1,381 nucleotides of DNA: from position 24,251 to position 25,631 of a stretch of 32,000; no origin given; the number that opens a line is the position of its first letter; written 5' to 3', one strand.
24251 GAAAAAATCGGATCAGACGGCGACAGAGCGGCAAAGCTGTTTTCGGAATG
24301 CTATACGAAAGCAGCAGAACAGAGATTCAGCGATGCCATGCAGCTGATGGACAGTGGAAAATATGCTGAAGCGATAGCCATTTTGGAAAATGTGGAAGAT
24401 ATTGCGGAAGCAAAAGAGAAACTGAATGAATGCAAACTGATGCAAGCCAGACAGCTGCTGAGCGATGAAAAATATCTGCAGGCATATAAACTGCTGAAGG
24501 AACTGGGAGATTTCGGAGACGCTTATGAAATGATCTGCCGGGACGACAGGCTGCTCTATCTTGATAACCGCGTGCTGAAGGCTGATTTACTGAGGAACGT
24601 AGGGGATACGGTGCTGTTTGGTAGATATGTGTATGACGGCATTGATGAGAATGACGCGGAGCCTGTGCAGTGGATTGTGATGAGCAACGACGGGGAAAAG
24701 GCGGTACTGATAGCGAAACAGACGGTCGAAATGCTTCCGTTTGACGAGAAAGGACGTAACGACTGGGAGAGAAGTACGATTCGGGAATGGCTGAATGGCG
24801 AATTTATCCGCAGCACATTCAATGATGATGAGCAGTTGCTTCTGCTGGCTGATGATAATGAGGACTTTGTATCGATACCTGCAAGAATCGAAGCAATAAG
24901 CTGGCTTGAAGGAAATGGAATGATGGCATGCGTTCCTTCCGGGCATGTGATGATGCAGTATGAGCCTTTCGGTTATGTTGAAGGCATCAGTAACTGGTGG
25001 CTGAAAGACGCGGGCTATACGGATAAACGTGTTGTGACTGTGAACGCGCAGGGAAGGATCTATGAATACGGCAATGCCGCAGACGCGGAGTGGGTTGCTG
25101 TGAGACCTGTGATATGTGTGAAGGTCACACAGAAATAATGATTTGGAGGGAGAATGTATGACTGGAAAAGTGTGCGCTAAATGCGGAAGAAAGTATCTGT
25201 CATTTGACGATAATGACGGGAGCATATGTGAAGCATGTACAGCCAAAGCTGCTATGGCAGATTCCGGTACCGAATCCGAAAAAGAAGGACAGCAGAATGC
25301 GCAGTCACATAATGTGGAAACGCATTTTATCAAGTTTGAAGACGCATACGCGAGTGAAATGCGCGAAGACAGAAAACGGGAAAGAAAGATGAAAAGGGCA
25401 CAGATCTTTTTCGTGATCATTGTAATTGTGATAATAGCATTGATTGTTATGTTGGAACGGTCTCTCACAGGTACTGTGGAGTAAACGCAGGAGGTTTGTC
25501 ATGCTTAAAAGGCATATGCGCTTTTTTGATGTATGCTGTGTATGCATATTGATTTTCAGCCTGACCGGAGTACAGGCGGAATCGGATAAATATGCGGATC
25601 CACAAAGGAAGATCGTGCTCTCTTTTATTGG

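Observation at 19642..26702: Uncharacterised five-gene envelope operon centred on a 1,534-aa zinc-ribbon / TM / repeat-array / DUF6273-like protein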

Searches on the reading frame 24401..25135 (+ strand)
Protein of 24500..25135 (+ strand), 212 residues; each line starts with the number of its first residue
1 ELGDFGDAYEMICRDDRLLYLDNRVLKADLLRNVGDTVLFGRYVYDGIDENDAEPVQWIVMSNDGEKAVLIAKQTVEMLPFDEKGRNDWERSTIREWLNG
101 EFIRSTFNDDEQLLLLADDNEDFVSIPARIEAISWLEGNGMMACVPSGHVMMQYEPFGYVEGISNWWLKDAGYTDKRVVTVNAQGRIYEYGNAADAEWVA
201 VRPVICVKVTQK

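Call 16: search_solved_structures(query=window:24500-25135:+, max_evalue=1, show_alignments=2)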
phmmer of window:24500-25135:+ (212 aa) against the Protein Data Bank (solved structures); distinct sequences matched with E-value up to 1: 2.
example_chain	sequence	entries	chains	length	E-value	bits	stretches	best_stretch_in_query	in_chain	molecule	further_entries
2k5t_A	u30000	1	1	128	0.68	12.4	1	161-184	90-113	Uncharacterized protein yhhK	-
4cry_B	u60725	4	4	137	0.73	12.3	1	161-184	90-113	PANZ | PanD maturation factor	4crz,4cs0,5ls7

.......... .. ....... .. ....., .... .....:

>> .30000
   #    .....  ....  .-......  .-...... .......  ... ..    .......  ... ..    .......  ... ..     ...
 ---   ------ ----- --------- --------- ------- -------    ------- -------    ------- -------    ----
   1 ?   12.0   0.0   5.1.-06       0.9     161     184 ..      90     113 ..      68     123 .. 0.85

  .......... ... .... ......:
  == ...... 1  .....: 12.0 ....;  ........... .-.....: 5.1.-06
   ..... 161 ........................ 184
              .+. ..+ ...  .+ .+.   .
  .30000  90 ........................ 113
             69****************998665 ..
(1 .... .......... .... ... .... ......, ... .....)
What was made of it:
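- Tried and rejected: A sequence search of the PDB with the C-terminal domain found nothing meaningful (call 16).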

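Call 67: predict_structure(alignment_id=A3)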
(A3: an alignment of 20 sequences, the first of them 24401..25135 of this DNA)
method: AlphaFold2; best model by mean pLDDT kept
length: 245 residues; sequences in the alignment: 20
mean_pLDDT: 85.5   pTM: 0.73
mean pLDDT of the five models: 85.5, 83.4, 82.1, 79.0, 77.9
residues with pLDDT >= 90: 143; 70-90: 69; 50-70: 22; < 50: 11
segments of 3 or more residues with pLDDT < 50: 47-57
pLDDT, mean of each block of 10 residues (from residue 1): 92 86 78 76 50 47 83 90 90 94 95 92 95 97 95 95 92 89 77 75 91 93 88 96 80
secondary structure, 60 per line:
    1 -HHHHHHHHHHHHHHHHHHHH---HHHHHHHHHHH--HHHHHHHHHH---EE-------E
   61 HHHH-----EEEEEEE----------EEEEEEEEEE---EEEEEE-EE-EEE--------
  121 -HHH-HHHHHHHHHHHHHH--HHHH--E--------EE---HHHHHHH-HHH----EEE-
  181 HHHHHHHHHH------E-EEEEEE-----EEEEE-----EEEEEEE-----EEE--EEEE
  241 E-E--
elements in order: H2-21 H25-35 H38-47 H61-64 E70-76 E87-96 E100-105 E110-112 H126-139 H142-145 H162-168 E177-179 H181-190 E199-204 E210-214 E220-226 E232-234 E237-241
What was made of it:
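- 24614..25135 (+): C-terminal DUF6273 domain (C-type-lectin-like fold). Model pLDDT 85.5 (call 67).
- Checked: The model has pLDDT 85.5 (call 67).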

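Call 69: fold_search(model_id=the predicted structure, library=pdb)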
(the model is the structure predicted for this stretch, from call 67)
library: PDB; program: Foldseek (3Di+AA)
matches with E <= 10: 207; with E <= 0.001: 1
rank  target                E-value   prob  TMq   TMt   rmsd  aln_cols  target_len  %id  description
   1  9qa6                  6.2e-05  1.00  0.48  0.15   5.3       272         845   12  Cryo-EM structure of Thomasclavelia ramosa IgA peptidase (IgAse) active site mutant (S32-N876) (released 2025-06-25)
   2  1lb1_A                3.8e-01  0.06  0.10  0.08  15.3       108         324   10  Crystal Structure of the Dbl and Pleckstrin homology domains of Dbs in complex with RhoA (released 2002-05-29)
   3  7bye_B                4.1e-01  0.20  0.13  0.26   7.7        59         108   19  Toxin-antitoxin complex from klebsiella pneumoniae (released 2021-04-28)
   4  6roj_C                6.3e-01  0.01  0.11  0.09  22.3       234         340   12  Cryo-EM structure of the activated Drs2p-Cdc50p (released 2019-07-03)
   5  7oh5_C                8.6e-01  0.01  0.12  0.09  20.2       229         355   11  Cryo-EM structure of Drs2p-Cdc50p in the E1-AlFx-ADP state (released 2021-06-09)
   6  7xql_B                1.1e+00  0.05  0.14  0.09  10.7       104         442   10  complex structure of LegA15 with GNP (released 2023-05-17)
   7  7kj6_B                1.2e+00  0.06  0.15  0.10  10.8       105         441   10  Structure of Legionella Effector LegA15 (released 2021-08-18)
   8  5fo3_A                1.3e+00  0.08  0.10  0.14   5.5        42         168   12  ZapC cell division regulator from E. coli (released 2015-11-25)
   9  7kj6_A                1.3e+00  0.05  0.15  0.10  10.5       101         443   11  Structure of Legionella Effector LegA15 (released 2021-08-18)
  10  1kzg_A                1.5e+00  0.04  0.14  0.11  13.8       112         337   11  DbsCdc42(Y889F) (released 2002-03-20)
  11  8k9g_E                1.5e+00  0.01  0.12  0.09  19.4       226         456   12  Cryo-EM structure of Crt-SPARTA-gRNA-tDNA dimer (conformation-1) (released 2023-10-18)
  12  1d0y                  1.7e+00  0.03  0.09  0.04   9.7        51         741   14  DICTYOSTELIUM MYOSIN S1DC (MOTOR DOMAIN FRAGMENT) COMPLEXED WITH O-NITROPHENYL AMINOETHYLDIPHOSPHATE BERYLLIUM FLUORIDE. (released 2000-01-12)
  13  3wjt                  1.7e+00  0.01  0.15  0.19  19.1       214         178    9  Crystal structure of the L68D variant of mLolB (released 2014-03-05)
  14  1kz7_A                1.8e+00  0.02  0.10  0.08  16.0       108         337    9  Crystal Structure of the DH/PH Fragment of Murine Dbs in Complex with the Placental Isoform of Human Cdc42 (released 2002-03-20)
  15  6gaw_BT               2.0e+00  0.04  0.12  0.12  10.1        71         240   18  Unique features of mammalian mitochondrial translation initiation revealed by cryo-EM. This file contains the complet (released 2018-08-22)
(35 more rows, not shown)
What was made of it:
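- On DUF6273 (PF19789): Foldseek 9qa6 E 6e-5 (call 69).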

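Call 74: fold_search(model_id=the predicted structure, library=viral)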
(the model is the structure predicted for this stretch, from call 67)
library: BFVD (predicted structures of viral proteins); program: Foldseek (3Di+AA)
matches with E <= 10: 487; with E <= 0.001: 19
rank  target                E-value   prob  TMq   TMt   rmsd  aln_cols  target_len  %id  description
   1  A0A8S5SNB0            3.0e-09  1.00  0.49  0.73   3.5       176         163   22  DUF6273 domain-containing protein [Siphoviridae sp. ctCb814]
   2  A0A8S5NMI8            4.5e-08  1.00  0.46  0.43   6.3       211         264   10  Retinoblastoma-binding protein-like protein [Siphoviridae sp. ctGMq5]
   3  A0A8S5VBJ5            1.5e-07  1.00  0.48  0.45  15.4       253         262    9  ATP-binding sugar transporter [Myoviridae sp. ctbEa13]
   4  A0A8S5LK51            2.6e-07  1.00  0.49  0.33   7.8       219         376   15  DUF6273 domain-containing protein [Siphoviridae sp. ctnhN1]
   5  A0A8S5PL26            6.7e-07  1.00  0.43  0.23  13.4       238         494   10  DUF6273 domain-containing protein [Siphoviridae sp. ctOSJ35]
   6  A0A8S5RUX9            1.4e-06  1.00  0.45  0.21  15.0       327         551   11  (no name in the UniProt tables at hand)
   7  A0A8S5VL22            1.8e-06  1.00  0.51  0.18   6.1       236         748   12  (no name in the UniProt tables at hand)
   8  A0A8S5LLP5            1.9e-06  1.00  0.48  0.17   8.6       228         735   14  Interferon alpha/beta receptor 1, Interferon I interferon signaling complex [Siphoviridae sp. ctvok7]
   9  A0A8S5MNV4            3.4e-06  1.00  0.48  0.56   5.3       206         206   14  DUF6273 domain-containing protein [Myoviridae sp. ctI7W9]
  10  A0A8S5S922            7.3e-06  1.00  0.46  0.18   8.8       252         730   14  Tail-collar fiber protein [Caudovirales sp. ctTVN2]
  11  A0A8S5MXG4            1.1e-05  1.00  0.54  0.21   4.7       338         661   11  DUF6273 domain-containing protein [Siphoviridae sp. ct91l7]
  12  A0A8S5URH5            2.7e-05  1.00  0.43  0.34  11.8       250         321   11  Uncharacterized protein [Myoviridae sp. ctsIb3]
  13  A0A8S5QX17            2.9e-05  1.00  0.42  0.19  15.0       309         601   10  Concanavalin A-like lectin/glucanase superfamily protein [Siphoviridae sp. ctcuE16]
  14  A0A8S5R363            3.7e-05  1.00  0.45  0.57   8.4       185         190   14  DUF6273 domain-containing protein [Siphoviridae sp. ct6d71]
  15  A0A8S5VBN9            4.0e-05  1.00  0.46  0.35   8.9       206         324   13  DUF6273 domain-containing protein [Myoviridae sp. ctbEa13]
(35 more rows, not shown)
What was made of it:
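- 24614..25135 (+): Foldseek: 9qa6 IgA peptidase E 6e-5, and 19 phage proteins, many named DUF6273 (calls 69, 74).
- On DUF6273 (PF19789): Phage DUF6273 proteins down to E 3e-9 (call 74).
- Closest known: Phage DUF6273 receptor-binding or DGR target proteins. Same: Same domain family and fold: 19 BFVD hits with E < 1e-3 (call 74).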

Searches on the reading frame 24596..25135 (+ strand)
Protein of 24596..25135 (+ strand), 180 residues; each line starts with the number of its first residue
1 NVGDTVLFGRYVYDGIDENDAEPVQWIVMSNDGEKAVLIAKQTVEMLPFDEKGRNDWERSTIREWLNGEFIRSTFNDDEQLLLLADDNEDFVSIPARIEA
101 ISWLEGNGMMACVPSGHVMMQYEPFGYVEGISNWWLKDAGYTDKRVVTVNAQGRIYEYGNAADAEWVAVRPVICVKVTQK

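Call 85: find_related_loci(query=A6, collection=metagenome_contigs, flank=10000)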
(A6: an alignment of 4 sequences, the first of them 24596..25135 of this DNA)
Query A6 (180 aa) in metagenome_contigs; peptide patterns used: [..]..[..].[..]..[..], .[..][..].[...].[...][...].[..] (x = any residue, [..] = any of these).
456 stretches matched a pattern; 52 encode a relative of the query (tblastn E <= 1e-3); 52 distinct loci.
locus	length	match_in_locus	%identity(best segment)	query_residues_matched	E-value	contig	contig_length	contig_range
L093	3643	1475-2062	29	3-179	9e-23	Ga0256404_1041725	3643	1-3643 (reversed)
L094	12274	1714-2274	29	1-173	2e-22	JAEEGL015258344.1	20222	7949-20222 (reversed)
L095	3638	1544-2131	29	3-179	3e-22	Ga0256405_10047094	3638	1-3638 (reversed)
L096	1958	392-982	29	2-179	2e-21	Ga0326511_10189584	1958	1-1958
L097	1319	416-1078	28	1-175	3e-21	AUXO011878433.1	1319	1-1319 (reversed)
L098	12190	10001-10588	27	3-179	3e-20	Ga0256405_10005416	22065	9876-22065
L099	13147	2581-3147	28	3-177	6e-20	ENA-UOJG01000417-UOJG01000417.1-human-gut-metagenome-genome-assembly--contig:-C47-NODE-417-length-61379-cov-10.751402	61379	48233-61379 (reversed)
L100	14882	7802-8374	27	1-173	7e-19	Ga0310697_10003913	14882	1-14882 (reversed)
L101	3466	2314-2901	27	2-176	3e-18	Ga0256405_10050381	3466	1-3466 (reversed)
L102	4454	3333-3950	29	1-179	4e-18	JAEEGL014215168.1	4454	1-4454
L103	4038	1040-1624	29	2-177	3e-17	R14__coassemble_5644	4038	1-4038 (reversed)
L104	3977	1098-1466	37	3-115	3e-17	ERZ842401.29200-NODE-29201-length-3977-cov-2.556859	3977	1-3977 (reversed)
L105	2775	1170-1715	29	3-155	1e-16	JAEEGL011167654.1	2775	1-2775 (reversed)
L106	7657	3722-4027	36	3-95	3e-16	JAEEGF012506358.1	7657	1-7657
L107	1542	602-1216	26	1-177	3e-16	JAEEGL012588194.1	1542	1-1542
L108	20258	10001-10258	40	4-84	4e-16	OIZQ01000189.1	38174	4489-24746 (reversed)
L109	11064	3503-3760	40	4-84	5e-16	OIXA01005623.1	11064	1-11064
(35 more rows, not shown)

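Call 88: search_protein_families(library=pfam, proteins=[L108:8261-10606:+, L108:7114-7755:+, L094:2336-5752:+, L109:857-1174:-, L101:1600-2904:+, L104:534-2894:+], max_evalue=0.001)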
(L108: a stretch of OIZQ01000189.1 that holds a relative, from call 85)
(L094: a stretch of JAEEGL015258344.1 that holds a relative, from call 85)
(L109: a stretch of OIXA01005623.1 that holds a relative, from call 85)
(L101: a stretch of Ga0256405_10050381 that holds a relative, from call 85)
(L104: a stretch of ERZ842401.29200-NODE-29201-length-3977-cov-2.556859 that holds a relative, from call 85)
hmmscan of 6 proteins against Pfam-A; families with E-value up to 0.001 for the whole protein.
L108:8261-10606:+ (782 aa): 2 families
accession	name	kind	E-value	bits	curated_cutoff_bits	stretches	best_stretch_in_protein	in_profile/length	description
PF05569.17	Peptidase_M56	-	1.8e-44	152.5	31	1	12-302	4-295/296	BlaR1 peptidase M56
PF19789.6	DUF6273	-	2.3e-24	86.6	23.5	1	611-773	2-171/172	Domain of unknown function (DUF6273)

L108:7114-7755:+ (214 aa): 1 family
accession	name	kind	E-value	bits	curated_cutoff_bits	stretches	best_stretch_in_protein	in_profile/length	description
PF04892.17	VanZ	-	2.5e-17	64.1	30.1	1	69-199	2-125/126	VanZ like family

L094:2336-5752:+ (1139 aa): 6 families
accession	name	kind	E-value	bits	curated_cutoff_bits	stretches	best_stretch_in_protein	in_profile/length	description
PF19789.6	DUF6273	-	8.8e-82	273.5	23.5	3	968-1134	1-171/172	Domain of unknown function (DUF6273)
PF00069.31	Pkinase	-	4.6e-33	115.2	31.7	1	47-275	2-208/263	Protein kinase domain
PF07714.23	PK_Tyr_Ser-Thr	-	1.4e-21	77.5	23.1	1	86-269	25-210/258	Protein tyrosine and serine/threonine kinase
PF14531.12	Kinase-like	-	5.6e-08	32.8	25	1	163-272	143-259/289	Kinase-like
PF03109.22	ABC1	-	4.2e-07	29.8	22.9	1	115-223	120-227/244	ABC1 atypical kinase-like domain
PF01636.29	APH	-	6.8e-05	23.2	23.2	1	133-212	129-199/239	Phosphotransferase enzyme family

L109:857-1174:- (105 aa): 1 family
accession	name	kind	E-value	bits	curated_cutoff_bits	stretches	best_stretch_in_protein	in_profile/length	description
PF01527.26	HTH_Tnp_1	-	3.5e-06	27.6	24.1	1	18-70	15-68/75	Transposase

L101:1600-2904:+ (435 aa): 1 family
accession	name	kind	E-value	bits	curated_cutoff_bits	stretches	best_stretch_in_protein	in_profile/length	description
PF19789.6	DUF6273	-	6.6e-27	94.9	23.5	1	271-434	2-171/172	Domain of unknown function (DUF6273)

L104:534-2894:+ (787 aa): 1 family
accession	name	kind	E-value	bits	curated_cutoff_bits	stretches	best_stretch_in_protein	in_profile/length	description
PF19789.6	DUF6273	-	3.1e-15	56.9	23.5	2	582-636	1-61/172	Domain of unknown function (DUF6273)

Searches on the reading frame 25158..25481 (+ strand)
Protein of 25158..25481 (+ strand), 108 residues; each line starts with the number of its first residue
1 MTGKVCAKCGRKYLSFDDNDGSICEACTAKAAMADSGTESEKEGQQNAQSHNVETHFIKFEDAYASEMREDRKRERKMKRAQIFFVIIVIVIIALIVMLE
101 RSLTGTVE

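Call 3: search_protein_families(library=pfam, proteins=[window:25158-25481:+], max_evalue=0.01)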
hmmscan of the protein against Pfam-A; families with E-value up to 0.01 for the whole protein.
window:25158-25481:+ (108 aa): 4 families
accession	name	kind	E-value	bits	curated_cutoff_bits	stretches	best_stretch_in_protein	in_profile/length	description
PF20185.3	DUF6548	-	0.001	19.4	27.3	1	41-98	103-162/164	Family of unknown function (DUF6548)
PF09889.16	DUF2116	-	0.0011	19.4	26.8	1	72-100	29-57/59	Probable treble clef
PF14471.11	DUF4428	-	0.0026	18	27.8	0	6-42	2-41/51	Domain of unknown function (DUF4428)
PF24445.1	DUF7564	-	0.0087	16.9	32.2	0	3-53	5-54/76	Family of unknown function (DUF7564)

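Call 4: search_protein_families(library=ncbifam, proteins=[window:25158-25481:+], max_evalue=0.01)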
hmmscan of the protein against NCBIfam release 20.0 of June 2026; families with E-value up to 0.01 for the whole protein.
window:25158-25481:+ (108 aa): 1 family
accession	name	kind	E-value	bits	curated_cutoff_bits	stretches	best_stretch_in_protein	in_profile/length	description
TIGR01597.1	PYST-B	paralog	0.0077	15.7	175.5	1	34-97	153-216/256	Plasmodium yoelii subtelomeric family PYST-B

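Call 35: search_protein_families(library=pfam, proteins=[L010:6776-7639:+, L010:7762-8637:+, L010:10008-10901:+, L010:10911-11915:+, L018:13089-13637:+, L018:13652-15958:+, L010:11876-14368:-], max_evalue=0.01)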
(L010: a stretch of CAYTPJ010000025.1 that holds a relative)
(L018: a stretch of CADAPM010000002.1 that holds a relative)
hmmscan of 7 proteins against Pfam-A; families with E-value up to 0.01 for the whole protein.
L010:6776-7639:+ (288 aa): 1 family
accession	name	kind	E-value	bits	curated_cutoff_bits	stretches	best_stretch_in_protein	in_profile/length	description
PF00849.27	PseudoU_synth_2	-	1.1e-26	94.4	26.8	1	84-235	1-152/152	RNA pseudouridylate synthase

L010:7762-8637:+ (292 aa): 1 family
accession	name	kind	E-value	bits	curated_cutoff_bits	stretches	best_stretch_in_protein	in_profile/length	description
PF19789.6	DUF6273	-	2.7e-30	105.9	23.5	1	120-285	1-171/172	Domain of unknown function (DUF6273)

L010:10008-10901:+ (298 aa): 1 family
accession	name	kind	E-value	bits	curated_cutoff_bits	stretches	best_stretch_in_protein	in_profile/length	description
PF09992.14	NAGPA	-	5.3e-29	102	25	1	114-290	2-168/169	Phosphodiester glycosidase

L010:10911-11915:+ (335 aa): 1 family
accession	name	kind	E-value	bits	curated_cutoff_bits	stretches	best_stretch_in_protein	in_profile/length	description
PF01790.23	LGT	-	4e-17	62.8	24.9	1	5-243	3-236/240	Prolipoprotein diacylglyceryl transferase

L018:13089-13637:+ (183 aa): 0 families

L018:13652-15958:+ (769 aa): 3 families
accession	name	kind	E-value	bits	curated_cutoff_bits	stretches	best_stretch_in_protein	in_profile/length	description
PF00176.29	SNF2-rel_dom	-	1.8e-26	93.3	24.9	1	335-553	12-250/290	SNF2-related domain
PF00271.37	Helicase_C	-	3e-12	47.2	23.5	1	599-703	6-110/110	Helicase conserved C-terminal domain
PF04851.21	ResIII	-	5.3e-05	23.6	22.5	1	336-468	24-162/164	Type III restriction enzyme, res subunit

L010:11876-14368:- (830 aa): 2 families
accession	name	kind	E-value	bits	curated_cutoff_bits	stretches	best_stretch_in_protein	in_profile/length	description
PF00912.28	Transgly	-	1.2e-61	207.6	27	1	81-256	2-177/178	Transglycosylase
PF00905.27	Transpeptidase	-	3.2e-31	109.1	22.1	1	354-591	5-266/299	Penicillin binding protein transpeptidase domain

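Call 97: search_protein_families(library=padloc, proteins=[window:25158-25481:+], max_evalue=0.01)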
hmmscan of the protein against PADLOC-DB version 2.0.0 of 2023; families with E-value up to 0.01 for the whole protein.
window:25158-25481:+ (108 aa): 1 family
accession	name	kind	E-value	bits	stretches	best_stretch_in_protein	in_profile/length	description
PDLC04060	PD-T4-6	-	0.0022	15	1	42-104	297-359/486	-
